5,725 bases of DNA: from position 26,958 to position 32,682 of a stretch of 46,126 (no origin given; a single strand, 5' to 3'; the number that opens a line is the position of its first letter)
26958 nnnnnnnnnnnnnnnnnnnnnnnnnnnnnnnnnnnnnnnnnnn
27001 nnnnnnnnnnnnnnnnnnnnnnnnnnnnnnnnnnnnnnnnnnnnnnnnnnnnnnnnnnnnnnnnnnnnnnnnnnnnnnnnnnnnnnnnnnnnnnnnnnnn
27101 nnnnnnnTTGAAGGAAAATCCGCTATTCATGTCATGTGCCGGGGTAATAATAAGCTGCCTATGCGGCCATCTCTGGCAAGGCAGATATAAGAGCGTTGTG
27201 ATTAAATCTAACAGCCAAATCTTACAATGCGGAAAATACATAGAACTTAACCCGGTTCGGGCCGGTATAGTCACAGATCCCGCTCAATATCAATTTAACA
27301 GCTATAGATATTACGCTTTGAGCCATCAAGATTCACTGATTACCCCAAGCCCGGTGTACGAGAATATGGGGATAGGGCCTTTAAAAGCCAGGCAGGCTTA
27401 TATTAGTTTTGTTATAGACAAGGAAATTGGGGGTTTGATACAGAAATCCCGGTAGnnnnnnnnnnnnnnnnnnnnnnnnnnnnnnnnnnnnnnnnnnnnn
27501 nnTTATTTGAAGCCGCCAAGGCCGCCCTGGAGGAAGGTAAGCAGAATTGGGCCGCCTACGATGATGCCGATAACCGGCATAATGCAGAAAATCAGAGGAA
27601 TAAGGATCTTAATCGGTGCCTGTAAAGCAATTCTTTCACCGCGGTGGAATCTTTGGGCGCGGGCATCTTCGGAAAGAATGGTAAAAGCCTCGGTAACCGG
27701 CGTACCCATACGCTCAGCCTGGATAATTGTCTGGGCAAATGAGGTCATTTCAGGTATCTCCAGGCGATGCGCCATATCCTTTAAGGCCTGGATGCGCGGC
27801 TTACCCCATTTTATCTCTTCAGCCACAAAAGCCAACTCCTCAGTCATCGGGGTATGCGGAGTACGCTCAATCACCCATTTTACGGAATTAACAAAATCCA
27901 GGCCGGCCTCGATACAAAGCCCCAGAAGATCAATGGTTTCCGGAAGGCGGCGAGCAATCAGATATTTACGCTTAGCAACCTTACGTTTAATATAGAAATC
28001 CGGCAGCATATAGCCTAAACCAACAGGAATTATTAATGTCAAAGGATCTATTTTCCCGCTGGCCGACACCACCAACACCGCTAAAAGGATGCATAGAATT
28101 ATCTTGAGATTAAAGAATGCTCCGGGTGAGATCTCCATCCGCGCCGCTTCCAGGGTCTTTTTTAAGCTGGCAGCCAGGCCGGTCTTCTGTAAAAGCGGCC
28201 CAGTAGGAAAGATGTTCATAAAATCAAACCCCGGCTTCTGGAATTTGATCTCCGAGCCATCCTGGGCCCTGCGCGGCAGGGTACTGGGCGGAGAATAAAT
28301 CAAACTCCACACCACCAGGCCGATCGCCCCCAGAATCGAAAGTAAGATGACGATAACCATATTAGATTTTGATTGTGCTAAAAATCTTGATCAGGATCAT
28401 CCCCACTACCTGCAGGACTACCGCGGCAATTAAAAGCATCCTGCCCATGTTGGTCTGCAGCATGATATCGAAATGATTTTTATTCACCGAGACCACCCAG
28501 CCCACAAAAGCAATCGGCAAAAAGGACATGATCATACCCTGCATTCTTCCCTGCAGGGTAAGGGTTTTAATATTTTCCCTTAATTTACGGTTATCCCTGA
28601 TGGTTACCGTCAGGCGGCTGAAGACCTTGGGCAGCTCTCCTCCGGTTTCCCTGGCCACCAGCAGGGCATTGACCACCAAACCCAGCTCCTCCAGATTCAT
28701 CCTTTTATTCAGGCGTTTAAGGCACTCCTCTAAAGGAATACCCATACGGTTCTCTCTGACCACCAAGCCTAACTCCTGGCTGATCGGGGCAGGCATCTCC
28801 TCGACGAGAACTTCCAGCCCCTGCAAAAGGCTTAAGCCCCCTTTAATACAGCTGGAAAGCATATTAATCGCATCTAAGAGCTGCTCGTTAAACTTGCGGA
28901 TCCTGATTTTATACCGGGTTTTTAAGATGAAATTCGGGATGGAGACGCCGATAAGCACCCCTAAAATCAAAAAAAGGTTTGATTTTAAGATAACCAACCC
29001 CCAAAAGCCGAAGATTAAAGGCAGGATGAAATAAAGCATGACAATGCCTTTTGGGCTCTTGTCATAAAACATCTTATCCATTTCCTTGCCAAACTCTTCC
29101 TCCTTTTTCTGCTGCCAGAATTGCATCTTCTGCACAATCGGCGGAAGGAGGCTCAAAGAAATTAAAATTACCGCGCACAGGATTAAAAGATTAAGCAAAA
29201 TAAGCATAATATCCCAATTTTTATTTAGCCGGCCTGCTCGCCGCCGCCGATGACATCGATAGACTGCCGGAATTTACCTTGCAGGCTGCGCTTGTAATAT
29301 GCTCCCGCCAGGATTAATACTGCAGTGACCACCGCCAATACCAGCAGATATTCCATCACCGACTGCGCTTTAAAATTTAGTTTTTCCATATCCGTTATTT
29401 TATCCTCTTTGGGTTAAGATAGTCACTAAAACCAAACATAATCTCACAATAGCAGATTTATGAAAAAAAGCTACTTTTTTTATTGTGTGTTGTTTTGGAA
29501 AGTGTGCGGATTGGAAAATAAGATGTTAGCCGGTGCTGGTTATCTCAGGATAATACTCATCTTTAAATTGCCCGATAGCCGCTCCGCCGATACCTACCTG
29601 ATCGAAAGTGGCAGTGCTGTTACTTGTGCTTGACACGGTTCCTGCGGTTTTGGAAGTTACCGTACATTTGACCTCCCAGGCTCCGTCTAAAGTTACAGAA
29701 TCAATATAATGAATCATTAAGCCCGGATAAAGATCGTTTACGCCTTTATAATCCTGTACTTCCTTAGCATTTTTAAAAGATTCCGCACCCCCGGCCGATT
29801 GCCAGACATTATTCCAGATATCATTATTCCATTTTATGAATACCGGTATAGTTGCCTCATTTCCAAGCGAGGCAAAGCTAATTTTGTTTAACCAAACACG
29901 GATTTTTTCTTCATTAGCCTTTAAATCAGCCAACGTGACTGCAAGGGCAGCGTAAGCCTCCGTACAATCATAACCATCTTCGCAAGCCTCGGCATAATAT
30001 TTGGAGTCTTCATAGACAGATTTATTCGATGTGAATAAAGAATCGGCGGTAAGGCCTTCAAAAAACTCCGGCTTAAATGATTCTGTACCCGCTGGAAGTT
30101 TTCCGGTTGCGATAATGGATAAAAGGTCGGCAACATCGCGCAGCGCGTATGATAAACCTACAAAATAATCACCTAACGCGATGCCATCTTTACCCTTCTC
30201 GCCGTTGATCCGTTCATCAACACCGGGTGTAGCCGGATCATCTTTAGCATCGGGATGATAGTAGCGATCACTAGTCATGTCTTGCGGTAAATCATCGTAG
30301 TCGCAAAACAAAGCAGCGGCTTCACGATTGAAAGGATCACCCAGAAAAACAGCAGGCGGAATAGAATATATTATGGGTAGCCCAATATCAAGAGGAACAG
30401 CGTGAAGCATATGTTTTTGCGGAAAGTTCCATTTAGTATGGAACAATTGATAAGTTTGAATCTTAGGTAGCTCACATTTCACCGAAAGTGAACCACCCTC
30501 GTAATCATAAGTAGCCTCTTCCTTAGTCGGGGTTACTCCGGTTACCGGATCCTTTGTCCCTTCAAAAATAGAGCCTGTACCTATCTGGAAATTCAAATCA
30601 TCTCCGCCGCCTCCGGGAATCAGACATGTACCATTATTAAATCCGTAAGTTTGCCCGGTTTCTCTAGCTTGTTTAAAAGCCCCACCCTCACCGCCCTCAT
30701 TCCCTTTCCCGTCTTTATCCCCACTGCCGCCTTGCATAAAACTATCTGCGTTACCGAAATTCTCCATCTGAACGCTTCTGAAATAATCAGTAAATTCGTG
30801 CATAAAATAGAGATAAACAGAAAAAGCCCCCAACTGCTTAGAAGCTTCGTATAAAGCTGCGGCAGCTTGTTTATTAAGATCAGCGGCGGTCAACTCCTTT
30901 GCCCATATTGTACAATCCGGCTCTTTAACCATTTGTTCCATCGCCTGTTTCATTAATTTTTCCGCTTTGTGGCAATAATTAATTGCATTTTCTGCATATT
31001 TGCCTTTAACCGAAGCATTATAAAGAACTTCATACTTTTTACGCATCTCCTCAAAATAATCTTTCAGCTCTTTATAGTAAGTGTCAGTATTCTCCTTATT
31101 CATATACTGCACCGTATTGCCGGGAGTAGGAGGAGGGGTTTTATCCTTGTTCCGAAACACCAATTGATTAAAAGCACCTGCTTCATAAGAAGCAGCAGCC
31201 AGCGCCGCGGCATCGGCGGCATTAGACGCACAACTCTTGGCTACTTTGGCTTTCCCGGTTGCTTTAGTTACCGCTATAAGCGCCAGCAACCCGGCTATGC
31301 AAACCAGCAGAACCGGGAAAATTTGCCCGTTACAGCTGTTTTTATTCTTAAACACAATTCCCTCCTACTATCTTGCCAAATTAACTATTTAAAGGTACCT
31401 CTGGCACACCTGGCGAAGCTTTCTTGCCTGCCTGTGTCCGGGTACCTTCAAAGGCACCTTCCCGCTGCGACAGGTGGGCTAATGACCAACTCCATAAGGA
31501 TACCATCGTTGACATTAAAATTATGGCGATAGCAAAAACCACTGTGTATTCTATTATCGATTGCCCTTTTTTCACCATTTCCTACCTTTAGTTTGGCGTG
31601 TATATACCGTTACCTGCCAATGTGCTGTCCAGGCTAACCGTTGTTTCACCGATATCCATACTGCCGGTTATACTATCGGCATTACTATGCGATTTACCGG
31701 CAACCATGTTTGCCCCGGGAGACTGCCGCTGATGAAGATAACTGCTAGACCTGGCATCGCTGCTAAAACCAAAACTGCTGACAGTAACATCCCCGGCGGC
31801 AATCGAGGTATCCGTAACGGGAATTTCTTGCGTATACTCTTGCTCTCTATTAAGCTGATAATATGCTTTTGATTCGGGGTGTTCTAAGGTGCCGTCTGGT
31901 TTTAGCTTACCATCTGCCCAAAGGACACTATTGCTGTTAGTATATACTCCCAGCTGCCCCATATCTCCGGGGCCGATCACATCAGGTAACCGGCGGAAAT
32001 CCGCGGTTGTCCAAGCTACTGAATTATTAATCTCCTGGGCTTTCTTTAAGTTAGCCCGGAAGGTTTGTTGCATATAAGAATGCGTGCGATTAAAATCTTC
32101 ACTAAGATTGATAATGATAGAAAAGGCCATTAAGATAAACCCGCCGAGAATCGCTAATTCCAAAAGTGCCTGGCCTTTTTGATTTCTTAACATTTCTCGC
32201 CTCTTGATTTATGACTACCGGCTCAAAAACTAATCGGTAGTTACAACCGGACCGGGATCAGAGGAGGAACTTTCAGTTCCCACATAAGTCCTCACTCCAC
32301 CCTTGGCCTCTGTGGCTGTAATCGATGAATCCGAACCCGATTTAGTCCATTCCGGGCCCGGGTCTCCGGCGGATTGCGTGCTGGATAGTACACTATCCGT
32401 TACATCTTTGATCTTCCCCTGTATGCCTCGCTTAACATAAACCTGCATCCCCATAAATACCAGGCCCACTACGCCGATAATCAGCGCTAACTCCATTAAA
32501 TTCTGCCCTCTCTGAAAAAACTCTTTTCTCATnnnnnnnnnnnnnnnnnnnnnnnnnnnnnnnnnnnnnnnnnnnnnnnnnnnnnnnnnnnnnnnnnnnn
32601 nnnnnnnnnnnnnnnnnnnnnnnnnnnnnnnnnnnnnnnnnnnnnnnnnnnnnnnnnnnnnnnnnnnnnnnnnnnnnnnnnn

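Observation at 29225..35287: Fourteen consecutive class-III-signal prepilin-like genes in one operon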

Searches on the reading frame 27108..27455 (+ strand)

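Call 7: search_protein_families(library=pfam, max_evalue=0.01, proteins=[window:27108-27455:+])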
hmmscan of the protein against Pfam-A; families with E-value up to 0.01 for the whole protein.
window:27108-27455:+ (115 aa): 0 families

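Call 81: search_protein_families(library=ncbifam, max_evalue=0.1, proteins=[window:27108-27455:+])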
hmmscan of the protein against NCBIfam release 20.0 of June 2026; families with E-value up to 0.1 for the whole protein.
window:27108-27455:+ (115 aa): 2 families
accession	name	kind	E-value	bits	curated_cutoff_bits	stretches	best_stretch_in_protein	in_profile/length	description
NF047646.1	REP_Tyr_transpos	equivalog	9e-09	35.4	80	1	21-63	103-145/146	REP-associated tyrosine transposase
NF005584.0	PRK07282.1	equivalog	0.074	11.6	970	1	29-94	366-427/566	acetolactate synthase large subunit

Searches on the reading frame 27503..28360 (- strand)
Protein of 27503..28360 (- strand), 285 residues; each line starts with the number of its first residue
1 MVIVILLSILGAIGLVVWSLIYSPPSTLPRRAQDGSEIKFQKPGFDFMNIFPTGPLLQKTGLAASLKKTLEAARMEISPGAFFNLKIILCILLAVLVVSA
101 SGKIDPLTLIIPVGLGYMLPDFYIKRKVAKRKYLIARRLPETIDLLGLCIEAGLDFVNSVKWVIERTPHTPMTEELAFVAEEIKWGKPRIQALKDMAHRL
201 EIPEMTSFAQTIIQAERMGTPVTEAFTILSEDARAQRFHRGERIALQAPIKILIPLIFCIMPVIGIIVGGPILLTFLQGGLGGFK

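Call 4: search_protein_families(library=pfam, max_evalue=1, proteins=[window:27503-28360:-])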
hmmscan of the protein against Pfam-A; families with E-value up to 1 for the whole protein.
window:27503-28360:- (285 aa): 1 family
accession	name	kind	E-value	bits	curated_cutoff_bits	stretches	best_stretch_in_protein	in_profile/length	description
PF00482.28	T2SSF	-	1.1e-15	58.1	25.2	1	143-268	2-123/125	Type II secretion system (T2SS), protein F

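Call 81: search_protein_families(library=ncbifam, max_evalue=0.1, proteins=[window:27503-28360:-])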
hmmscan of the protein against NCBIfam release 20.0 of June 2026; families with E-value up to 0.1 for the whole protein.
window:27503-28360:- (285 aa): 1 family
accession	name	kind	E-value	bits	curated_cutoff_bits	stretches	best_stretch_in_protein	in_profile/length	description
NF007861.0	PRK10573.1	equivalog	0.01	14.9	401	1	139-269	265-381/401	protein transport protein HofC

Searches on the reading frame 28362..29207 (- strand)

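Call 4: search_protein_families(library=pfam, max_evalue=1, proteins=[window:28362-29207:-])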
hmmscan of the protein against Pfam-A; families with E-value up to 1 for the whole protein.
window:28362-29207:- (281 aa): 2 families
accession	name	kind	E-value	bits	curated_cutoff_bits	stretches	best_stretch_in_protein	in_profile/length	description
PF00482.28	T2SSF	-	1.2e-19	70.9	25.2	1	114-239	2-124/125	Type II secretion system (T2SS), protein F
PF18513.6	Pro_sub2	-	0.032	14.9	25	1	37-81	37-79/88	Prodomain subtilisin 2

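Call 81: search_protein_families(library=ncbifam, max_evalue=0.1, proteins=[window:28362-29207:-])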
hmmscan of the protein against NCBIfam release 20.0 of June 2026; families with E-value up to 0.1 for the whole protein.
window:28362-29207:- (281 aa): 2 families
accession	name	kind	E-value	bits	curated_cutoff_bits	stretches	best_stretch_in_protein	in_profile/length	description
NF007861.0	PRK10573.1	equivalog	0.00022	20.4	401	1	88-215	38-162/401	protein transport protein HofC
NF052606.1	T4PiliAsmPilCMyx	equivalog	0.00027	19.9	700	1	116-250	88-214/419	type IV pilus assembly protein PilC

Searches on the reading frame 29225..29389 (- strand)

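Call 4: search_protein_families(library=pfam, max_evalue=1, proteins=[window:29225-29389:-])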
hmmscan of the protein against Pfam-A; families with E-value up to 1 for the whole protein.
window:29225-29389:- (54 aa): 3 families
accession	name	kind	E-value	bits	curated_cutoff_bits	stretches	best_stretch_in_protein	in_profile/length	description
PF02659.21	Mntp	-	0.031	14.5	24.4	1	4-49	96-141/152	Putative manganese efflux pump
PF04021.17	Class_IIIsignal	-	0.045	14.1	23.7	1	12-32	7-27/27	Class III signal peptide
PF11694.13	DUF3290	-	0.048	14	31.3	1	7-42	13-48/144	Protein of unknown function (DUF3290)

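Call 81: search_protein_families(library=ncbifam, max_evalue=0.1, proteins=[window:29225-29389:-])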
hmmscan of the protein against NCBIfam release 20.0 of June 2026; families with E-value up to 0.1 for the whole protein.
window:29225-29389:- (54 aa): 1 family
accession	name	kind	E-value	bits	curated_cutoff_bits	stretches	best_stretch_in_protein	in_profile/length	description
NF047827.1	T3SSXpsH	equivalog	0.026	14.3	160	1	9-39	3-33/145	type II secretion system protein XpsH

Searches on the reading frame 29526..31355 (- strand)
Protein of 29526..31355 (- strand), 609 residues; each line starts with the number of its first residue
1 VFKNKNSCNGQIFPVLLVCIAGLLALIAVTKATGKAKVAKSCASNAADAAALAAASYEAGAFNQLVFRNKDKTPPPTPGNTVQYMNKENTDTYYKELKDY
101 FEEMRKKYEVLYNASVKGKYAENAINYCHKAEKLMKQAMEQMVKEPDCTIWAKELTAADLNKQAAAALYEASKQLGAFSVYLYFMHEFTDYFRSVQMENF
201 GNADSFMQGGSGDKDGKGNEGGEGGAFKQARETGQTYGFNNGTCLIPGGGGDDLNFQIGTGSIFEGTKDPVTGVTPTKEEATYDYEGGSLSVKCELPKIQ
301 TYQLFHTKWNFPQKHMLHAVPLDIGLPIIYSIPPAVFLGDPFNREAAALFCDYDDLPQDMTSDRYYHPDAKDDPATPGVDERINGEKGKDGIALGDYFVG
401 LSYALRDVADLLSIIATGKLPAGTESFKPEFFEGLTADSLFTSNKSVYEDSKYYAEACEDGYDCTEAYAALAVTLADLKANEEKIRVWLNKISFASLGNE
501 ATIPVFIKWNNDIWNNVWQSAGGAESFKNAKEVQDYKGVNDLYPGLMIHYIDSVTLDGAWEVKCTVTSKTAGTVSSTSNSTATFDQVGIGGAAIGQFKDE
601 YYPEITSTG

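Call 4: search_protein_families(library=pfam, max_evalue=1, proteins=[window:29526-31355:-])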
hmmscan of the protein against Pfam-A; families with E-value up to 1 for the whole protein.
window:29526-31355:- (609 aa): 4 families
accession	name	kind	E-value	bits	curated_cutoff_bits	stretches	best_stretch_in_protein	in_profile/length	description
PF13400.11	Tad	-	9.9e-06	26.2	22.3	1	10-55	1-45/47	Putative Flp pilus-assembly TadE/G-like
PF07218.16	RAP1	-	0.014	14.1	26.3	1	91-127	753-789/793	Rhoptry-associated protein 1 (RAP-1)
PF01884.23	PcrB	-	0.11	12.4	23.9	1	118-182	94-159/226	PcrB family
PF11090.14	Phage_T7_Gp13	-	0.23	12.3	25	1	80-114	28-62/86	Bacteriophage T7, probable scaffold protein Gp13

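Call 8: search_protein_families(library=ncbifam, max_evalue=1, proteins=[window:29526-31355:-])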
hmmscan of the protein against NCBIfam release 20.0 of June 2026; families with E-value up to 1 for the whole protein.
window:29526-31355:- (609 aa): 2 families
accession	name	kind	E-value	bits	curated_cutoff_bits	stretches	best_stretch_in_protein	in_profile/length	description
TIGR03816.1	tadE_like_DECH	hypoth_equivalog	0.00046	20.4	50.95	1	16-57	9-51/109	Rv3654c family TadE-like protein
NF010449.0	PRK13875.1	subfamily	0.096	11.8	442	1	26-168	285-420/443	conjugal transfer protein TrbL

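Call 47: search_solved_structures(query=window:29526-31355:-, max_evalue=1)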
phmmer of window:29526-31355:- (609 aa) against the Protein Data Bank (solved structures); distinct sequences matched with E-value up to 1: 1.
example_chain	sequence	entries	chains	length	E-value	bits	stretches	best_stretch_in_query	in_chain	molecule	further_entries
5lq5_A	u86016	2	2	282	0.61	11.8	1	2-136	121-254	Putative phosphonate binding protein for ABC transporter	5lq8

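Call 58: find_homologous_proteins(query=window:29526-31355:-, max_evalue=0.001)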
Query window:29526-31355:- (609 aa): 1 proteins with E <= 0.001 among 8000 candidates.
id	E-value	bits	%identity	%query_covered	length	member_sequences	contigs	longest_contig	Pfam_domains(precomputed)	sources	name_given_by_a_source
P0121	0.0e+0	1409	100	100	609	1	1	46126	PF13400.12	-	-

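Call 77: predict_structure(alignment_id=A6)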
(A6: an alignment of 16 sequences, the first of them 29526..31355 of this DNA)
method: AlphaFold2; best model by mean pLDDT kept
length: 609 residues; sequences in the alignment: 16
mean_pLDDT: 72.2   pTM: 0.67
mean pLDDT of the five models: 72.2, 71.9, 70.8, 68.6, 68.0
residues with pLDDT >= 90: 131; 70-90: 247; 50-70: 89; < 50: 142
segments of 3 or more residues with pLDDT < 50: 1-12, 71-94, 211-223, 352-389, 426-463, 587-597, 599-601
pLDDT, mean of each block of 10 residues (from residue 1): 38 61 61 66 86 86 75 41 37 58 90 86 95 95 74 88 94 92 90 85 77 41 69 90 69 81 73 67 86 89 90 86 67 80 84 43 38 40 40 81 87 77 49 40 40 45 54 80 92 84 91 91 88 85 85 83 89 79 64 46 65
secondary structure, 60 per line:
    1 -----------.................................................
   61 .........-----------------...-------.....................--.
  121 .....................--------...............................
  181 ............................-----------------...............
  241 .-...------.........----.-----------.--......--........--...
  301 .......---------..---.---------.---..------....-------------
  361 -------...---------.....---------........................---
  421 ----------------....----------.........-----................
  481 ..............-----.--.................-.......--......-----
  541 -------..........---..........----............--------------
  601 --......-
elements in order: H12-69 H97-117 H120-141 H150-208 H226-241 H252-260 E280-285 E288-295 E298-307 H344-347 H380-384 H394-417 H437-440 H451-459 H465-494 H503-519 E521-527 H530-535 E548-557 E561-570 E575-586 E603-608

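Call 80: fold_search(model_id=the predicted structure, library=pdb)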
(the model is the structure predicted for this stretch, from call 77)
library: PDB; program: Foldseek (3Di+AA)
matches with E <= 10: 119; with E <= 0.001: 0
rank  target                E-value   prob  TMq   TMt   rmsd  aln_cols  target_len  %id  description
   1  2nrj                  1.5e-01  0.33  0.16  0.25  28.4       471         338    9  Crystal Structure of Hemolysin binding component from Bacillus cereus (released 2006-11-14)
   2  1qoy                  3.6e-01  0.20  0.14  0.25  43.8       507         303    9  E.coli Hemolysin E (HlyE, ClyA, SheA) (released 2000-01-23)
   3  7a26_HHH              3.9e-01  0.23  0.18  0.28  31.2       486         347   12  Structure of soluble SmhA crystal form 1 of the tripartite alpha-pore forming toxin, Smh, from Serratia marcescens. (released 2021-03-31)
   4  7a26_EEE              4.3e-01  0.21  0.18  0.28  31.1       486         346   12  Structure of soluble SmhA crystal form 1 of the tripartite alpha-pore forming toxin, Smh, from Serratia marcescens. (released 2021-03-31)
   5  7a26_CCC              4.7e-01  0.16  0.15  0.25  37.8       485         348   11  Structure of soluble SmhA crystal form 1 of the tripartite alpha-pore forming toxin, Smh, from Serratia marcescens. (released 2021-03-31)
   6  7a26_FFF              5.1e-01  0.20  0.18  0.28  30.8       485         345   11  Structure of soluble SmhA crystal form 1 of the tripartite alpha-pore forming toxin, Smh, from Serratia marcescens. (released 2021-03-31)
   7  7nmq                  5.9e-01  0.06  0.10  0.14  39.2       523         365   10  Bacillus cereus HblL1 toxin component (released 2021-04-07)
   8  6zzh_BBB              6.5e-01  0.10  0.15  0.22  31.1       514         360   11  Structure of soluble SmhB crystal form 2 of the tripartite alpha-pore forming toxin, Smh, from Serratia marcescens. (released 2021-03-31)
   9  6zzh_AAA              6.8e-01  0.08  0.13  0.18  32.8       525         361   10  Structure of soluble SmhB crystal form 2 of the tripartite alpha-pore forming toxin, Smh, from Serratia marcescens. (released 2021-03-31)
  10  4pho_A                7.1e-01  0.12  0.14  0.26  37.9       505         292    9  ClyA CC6/264 ox (2-303) (released 2014-09-24)
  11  7a27_AAA              8.1e-01  0.14  0.18  0.28  32.4       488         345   12  Structure of soluble SmhA crystal form 2 of the tripartite alpha-pore forming toxin, Smh, from Serratia marcescens. (released 2021-03-31)
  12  4phq_C                8.1e-01  0.12  0.14  0.25  37.9       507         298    9  ClyA CC6/264 ox (6-303) (released 2014-09-24)
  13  7a27_GGG              9.3e-01  0.09  0.15  0.22  32.6       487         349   12  Structure of soluble SmhA crystal form 2 of the tripartite alpha-pore forming toxin, Smh, from Serratia marcescens. (released 2021-03-31)
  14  6e9t_A                9.3e-01  0.07  0.05  0.13  28.0       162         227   12  DHF58 filament (released 2018-11-21)
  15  7a26_AAA              1.0e+00  0.09  0.14  0.22  30.8       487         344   11  Structure of soluble SmhA crystal form 1 of the tripartite alpha-pore forming toxin, Smh, from Serratia marcescens. (released 2021-03-31)
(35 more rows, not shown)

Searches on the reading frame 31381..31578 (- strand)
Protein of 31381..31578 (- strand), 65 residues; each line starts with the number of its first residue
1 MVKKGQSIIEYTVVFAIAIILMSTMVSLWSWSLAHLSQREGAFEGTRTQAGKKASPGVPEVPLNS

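Call 4: search_protein_families(library=pfam, max_evalue=1, proteins=[window:31381-31578:-])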
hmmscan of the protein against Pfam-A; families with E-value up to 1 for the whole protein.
window:31381-31578:- (65 aa): 0 families

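Call 8: search_protein_families(library=ncbifam, max_evalue=1, proteins=[window:31381-31578:-])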
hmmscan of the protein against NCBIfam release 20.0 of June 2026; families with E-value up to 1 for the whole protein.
window:31381-31578:- (65 aa): 0 families

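Call 64: search_protein_families(library=pfam, alignment_id=A5, max_evalue=1)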
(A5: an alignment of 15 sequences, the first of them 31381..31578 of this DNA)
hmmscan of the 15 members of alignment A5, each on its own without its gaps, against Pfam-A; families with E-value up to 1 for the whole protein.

A. member 1, window:31381-31578:- (65 aa): 0 families

B. families by the number of members that match (of 15 scanned): 10 families
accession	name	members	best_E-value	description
PF07811.17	TadE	10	9.3e-05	TadE-like protein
PF04021.17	Class_IIIsignal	6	0.0052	Class III signal peptide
PF11752.14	DUF3309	2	0.017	Protein of unknown function (DUF3309)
PF11688.13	DUF3285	2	0.034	Protein of unknown function (DUF3285)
PF06305.16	LapA_dom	2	0.04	Lipopolysaccharide assembly protein A domain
PF10873.13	CYYR1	1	0.023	Cysteine and tyrosine-rich protein 1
PF20456.3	DUF6709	1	0.057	Family of unknown function (DUF6709)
PF04678.18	MCU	1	0.08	Mitochondrial calcium uniporter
PF13800.11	Sigma_reg_N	1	0.15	Sigma factor regulator N-terminal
PF03672.18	UPF0154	1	0.42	Uncharacterised protein family (UPF0154)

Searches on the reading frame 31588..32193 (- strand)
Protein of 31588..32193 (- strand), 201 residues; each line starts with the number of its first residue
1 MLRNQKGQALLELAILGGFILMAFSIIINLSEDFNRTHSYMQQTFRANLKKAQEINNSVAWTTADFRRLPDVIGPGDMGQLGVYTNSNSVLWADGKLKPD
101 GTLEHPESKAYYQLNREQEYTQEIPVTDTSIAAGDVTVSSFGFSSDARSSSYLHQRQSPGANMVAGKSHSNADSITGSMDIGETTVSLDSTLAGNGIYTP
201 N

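Call 4: search_protein_families(library=pfam, max_evalue=1, proteins=[window:31588-32193:-])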
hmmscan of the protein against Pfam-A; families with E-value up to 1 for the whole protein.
window:31588-32193:- (201 aa): 0 families

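Call 8: search_protein_families(library=ncbifam, max_evalue=1, proteins=[window:31588-32193:-])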
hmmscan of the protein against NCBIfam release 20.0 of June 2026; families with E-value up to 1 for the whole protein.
window:31588-32193:- (201 aa): 0 families

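Call 63: search_protein_families(library=pfam, alignment_id=A4, max_evalue=1)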
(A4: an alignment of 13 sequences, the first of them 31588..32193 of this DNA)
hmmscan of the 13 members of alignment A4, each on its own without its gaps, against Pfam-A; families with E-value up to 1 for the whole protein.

A. member 1, window:31588-32193:- (201 aa): 0 families

B. families by the number of members that match (of 13 scanned): 7 families
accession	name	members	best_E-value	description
PF15207.11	TMEM240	1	0.059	TMEM240 family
PF17231.7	DUF5305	1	0.07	Family of unknown function (DUF5305)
PF03272.18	Mucin_bdg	1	0.1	Putative mucin or carbohydrate-binding module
PF09361.15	Phasin_2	1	0.11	Phasin protein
PF16004.10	EFTUD2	1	0.12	116 kDa U5 small nuclear ribonucleoprotein component N-terminus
PF17424.7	DUF5411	1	0.15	Family of unknown function (DUF5411)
PF07811.17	TadE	1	0.94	TadE-like protein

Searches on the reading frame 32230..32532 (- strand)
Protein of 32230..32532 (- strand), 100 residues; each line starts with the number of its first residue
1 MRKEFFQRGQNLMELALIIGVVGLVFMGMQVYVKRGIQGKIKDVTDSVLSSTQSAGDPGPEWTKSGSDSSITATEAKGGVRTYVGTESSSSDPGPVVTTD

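Call 3: search_protein_families(library=pfam, max_evalue=1, proteins=[window:32230-32532:-])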
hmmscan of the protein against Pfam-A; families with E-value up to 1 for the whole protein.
window:32230-32532:- (100 aa): 1 family
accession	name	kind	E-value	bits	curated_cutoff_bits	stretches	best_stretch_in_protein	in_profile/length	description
PF03530.19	SK_channel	-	0.089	13.3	31.8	1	2-32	5-35/118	Calcium-activated SK potassium channel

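Call 81: search_protein_families(library=ncbifam, max_evalue=0.1, proteins=[window:32230-32532:-])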
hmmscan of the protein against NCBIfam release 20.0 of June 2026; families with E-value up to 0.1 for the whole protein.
window:32230-32532:- (100 aa): 0 families
